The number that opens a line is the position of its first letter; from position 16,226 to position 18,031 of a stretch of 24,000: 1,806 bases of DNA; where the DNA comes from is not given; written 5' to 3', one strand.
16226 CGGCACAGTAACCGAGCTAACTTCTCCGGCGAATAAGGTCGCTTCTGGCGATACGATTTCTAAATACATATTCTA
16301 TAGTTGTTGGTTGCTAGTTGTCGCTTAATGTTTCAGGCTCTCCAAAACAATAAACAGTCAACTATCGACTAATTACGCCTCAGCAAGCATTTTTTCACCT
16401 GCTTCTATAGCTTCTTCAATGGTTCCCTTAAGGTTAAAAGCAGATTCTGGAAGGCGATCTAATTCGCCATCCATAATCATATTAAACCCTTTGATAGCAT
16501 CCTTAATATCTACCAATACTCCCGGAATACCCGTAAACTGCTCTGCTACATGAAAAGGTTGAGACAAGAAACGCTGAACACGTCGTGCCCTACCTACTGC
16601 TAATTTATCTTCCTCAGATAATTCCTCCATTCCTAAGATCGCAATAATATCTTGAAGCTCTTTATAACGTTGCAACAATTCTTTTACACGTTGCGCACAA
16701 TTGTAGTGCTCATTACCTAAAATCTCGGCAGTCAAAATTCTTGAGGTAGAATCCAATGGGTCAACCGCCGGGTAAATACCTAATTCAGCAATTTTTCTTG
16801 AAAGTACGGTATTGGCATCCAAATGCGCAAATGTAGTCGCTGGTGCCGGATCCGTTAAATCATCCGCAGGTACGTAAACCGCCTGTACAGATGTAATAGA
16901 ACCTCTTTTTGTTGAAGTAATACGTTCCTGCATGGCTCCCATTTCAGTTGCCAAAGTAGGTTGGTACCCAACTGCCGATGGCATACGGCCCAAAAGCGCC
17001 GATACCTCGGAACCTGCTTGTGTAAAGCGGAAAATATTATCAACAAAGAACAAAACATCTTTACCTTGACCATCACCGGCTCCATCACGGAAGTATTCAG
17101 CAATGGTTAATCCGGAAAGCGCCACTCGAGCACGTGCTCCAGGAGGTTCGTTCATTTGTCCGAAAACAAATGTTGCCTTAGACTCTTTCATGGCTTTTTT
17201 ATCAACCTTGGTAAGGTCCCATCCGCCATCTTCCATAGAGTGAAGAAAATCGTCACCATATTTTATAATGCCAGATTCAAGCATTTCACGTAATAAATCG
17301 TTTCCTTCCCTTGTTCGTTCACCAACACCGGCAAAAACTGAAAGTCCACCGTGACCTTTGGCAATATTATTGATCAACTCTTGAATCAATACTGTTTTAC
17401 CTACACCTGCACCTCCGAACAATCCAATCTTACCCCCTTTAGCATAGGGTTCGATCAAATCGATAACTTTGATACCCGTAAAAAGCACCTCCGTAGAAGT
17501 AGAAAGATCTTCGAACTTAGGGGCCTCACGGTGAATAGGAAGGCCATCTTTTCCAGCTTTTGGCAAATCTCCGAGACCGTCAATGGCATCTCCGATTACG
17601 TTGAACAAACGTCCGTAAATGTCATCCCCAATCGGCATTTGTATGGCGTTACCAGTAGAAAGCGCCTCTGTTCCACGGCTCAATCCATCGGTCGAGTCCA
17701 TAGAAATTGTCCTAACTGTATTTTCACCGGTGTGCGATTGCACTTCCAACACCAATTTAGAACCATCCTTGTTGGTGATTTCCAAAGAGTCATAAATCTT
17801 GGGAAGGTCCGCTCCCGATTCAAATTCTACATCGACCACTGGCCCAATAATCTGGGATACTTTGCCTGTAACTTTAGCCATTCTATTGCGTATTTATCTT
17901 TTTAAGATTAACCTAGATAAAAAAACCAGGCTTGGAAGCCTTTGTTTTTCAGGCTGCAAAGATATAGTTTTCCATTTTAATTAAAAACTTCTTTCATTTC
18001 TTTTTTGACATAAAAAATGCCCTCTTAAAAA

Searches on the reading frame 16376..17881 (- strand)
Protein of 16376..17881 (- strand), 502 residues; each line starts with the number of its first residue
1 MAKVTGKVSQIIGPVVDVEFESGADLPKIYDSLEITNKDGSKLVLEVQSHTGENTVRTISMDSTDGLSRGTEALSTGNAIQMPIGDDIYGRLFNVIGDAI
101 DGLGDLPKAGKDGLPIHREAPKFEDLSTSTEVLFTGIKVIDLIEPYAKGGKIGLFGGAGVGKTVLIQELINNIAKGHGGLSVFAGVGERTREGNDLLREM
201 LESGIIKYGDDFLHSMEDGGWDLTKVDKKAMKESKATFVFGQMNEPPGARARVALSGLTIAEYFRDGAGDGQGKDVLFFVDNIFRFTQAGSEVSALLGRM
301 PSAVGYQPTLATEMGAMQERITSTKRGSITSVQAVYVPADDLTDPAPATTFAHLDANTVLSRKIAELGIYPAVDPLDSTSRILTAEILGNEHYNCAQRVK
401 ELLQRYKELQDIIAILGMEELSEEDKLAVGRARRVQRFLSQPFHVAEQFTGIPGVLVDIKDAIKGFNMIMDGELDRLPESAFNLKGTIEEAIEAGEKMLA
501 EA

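Call 6: search_protein_families(library=pfam, proteins=[window:16376-17881:-], max_evalue=0.01)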
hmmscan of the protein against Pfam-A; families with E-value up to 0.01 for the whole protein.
window:16376-17881:- (502 aa): 4 families
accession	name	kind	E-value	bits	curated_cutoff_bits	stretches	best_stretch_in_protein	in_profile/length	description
PF00006.31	ATP-synt_ab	-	9.7e-66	221.9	29.5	1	136-380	1-213/213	ATP synthase alpha/beta family, nucleotide-binding domain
PF02874.29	ATP-synt_ab_N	-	7.9e-20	71.6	20.9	1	8-77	1-69/69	ATP synthase alpha/beta family, beta-barrel domain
PF22919.1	ATP-synt_VA_C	-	5.1e-16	59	24.7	1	386-454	6-76/101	C-terminal domain of V and A type ATP synthase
PF18269.6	T3SS_ATPase_C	-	0.00063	20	22.7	1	390-442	3-56/72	T3SS EscN ATPase C-terminal domain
